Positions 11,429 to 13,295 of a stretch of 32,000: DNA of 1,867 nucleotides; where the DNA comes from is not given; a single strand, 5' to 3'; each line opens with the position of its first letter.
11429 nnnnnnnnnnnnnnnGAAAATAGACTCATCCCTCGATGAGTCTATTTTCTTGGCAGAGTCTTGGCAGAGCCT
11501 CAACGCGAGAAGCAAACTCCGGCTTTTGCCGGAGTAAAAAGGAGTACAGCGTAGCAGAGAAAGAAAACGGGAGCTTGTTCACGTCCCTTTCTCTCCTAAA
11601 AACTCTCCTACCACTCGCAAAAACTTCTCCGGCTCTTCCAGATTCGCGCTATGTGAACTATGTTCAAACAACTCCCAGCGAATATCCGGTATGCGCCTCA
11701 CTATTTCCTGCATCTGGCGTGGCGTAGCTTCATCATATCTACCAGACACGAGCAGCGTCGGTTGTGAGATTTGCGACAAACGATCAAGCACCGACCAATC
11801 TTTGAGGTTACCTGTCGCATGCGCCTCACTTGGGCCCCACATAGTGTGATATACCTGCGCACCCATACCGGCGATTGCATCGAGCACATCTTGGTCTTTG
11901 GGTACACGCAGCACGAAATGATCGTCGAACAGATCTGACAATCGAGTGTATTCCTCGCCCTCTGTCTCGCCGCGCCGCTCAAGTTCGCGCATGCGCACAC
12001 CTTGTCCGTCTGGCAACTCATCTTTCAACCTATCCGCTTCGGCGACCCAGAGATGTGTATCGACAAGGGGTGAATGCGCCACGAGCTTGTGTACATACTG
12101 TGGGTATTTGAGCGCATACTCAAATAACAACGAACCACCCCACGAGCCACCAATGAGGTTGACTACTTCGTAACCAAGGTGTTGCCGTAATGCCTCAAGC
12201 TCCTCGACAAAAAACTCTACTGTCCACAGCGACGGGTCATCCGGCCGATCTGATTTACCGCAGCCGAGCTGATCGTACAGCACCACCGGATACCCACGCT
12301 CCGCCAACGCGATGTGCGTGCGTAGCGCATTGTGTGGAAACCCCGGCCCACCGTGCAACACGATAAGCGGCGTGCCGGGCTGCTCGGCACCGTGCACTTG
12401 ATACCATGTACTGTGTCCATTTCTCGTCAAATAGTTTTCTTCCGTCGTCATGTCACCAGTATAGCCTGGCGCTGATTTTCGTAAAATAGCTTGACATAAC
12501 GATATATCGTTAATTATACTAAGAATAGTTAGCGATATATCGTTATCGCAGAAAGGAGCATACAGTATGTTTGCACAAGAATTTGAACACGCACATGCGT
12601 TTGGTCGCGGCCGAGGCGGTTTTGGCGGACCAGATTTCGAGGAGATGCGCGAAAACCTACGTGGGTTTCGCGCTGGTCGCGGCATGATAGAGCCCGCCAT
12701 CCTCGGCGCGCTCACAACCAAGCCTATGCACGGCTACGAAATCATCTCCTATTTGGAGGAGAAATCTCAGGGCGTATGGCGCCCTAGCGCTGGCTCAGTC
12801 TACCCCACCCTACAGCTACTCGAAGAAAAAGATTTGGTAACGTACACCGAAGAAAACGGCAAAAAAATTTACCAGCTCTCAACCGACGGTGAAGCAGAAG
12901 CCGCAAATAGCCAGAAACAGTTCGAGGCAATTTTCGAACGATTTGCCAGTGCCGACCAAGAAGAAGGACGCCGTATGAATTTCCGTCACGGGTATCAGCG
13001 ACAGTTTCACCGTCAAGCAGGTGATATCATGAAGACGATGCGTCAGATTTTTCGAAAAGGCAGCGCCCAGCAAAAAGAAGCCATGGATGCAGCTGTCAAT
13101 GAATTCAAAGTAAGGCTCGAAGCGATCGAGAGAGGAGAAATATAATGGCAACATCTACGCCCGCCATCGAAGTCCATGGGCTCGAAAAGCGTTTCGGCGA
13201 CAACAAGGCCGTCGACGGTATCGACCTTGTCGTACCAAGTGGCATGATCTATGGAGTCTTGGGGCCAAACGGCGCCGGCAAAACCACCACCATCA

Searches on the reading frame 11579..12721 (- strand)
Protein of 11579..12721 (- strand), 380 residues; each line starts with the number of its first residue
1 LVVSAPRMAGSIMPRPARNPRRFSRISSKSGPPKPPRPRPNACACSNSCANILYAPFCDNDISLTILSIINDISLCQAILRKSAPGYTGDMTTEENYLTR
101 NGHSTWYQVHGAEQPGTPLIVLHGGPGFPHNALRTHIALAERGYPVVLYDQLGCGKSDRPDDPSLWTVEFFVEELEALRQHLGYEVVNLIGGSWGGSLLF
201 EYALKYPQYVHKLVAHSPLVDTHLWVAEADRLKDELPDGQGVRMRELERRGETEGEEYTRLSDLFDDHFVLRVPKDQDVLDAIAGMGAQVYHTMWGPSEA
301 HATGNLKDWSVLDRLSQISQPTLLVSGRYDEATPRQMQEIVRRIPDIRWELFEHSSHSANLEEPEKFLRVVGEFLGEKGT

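Call 10: search_protein_families(library=pfam, proteins=[window:11579-12721:-], max_evalue=0.001)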
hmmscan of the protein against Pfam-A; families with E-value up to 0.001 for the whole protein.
window:11579-12721:- (380 aa): 5 families
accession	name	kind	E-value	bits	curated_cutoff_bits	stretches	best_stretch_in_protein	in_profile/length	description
PF00561.26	Abhydrolase_1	-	4.4e-33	115.4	25.8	1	118-364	2-245/245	alpha/beta hydrolase fold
PF12697.13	Abhydrolase_6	-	9.1e-18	66.1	26.3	1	119-369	1-216/217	Alpha/beta hydrolase family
PF12146.15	Hydrolase_4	-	2.5e-13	50.3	27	1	122-226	10-117/239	Serine aminopeptidase, S33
PF02129.25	Peptidase_S15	-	0.00014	22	23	0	187-356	97-259/262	X-Pro dipeptidyl-peptidase (S15 family)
PF00756.26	Esterase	-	0.00081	19.7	22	0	187-318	117-174/251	Putative esterase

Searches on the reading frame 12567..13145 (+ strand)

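Call 11: search_protein_families(library=pfam, proteins=[window:12567-13145:+], max_evalue=0.001)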
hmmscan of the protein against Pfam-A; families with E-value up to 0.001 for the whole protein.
window:12567-13145:+ (192 aa): 1 family
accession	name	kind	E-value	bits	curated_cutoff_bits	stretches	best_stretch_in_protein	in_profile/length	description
PF03551.20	PadR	-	1.7e-18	66.8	27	1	45-113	1-74/75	Transcriptional regulator PadR-like family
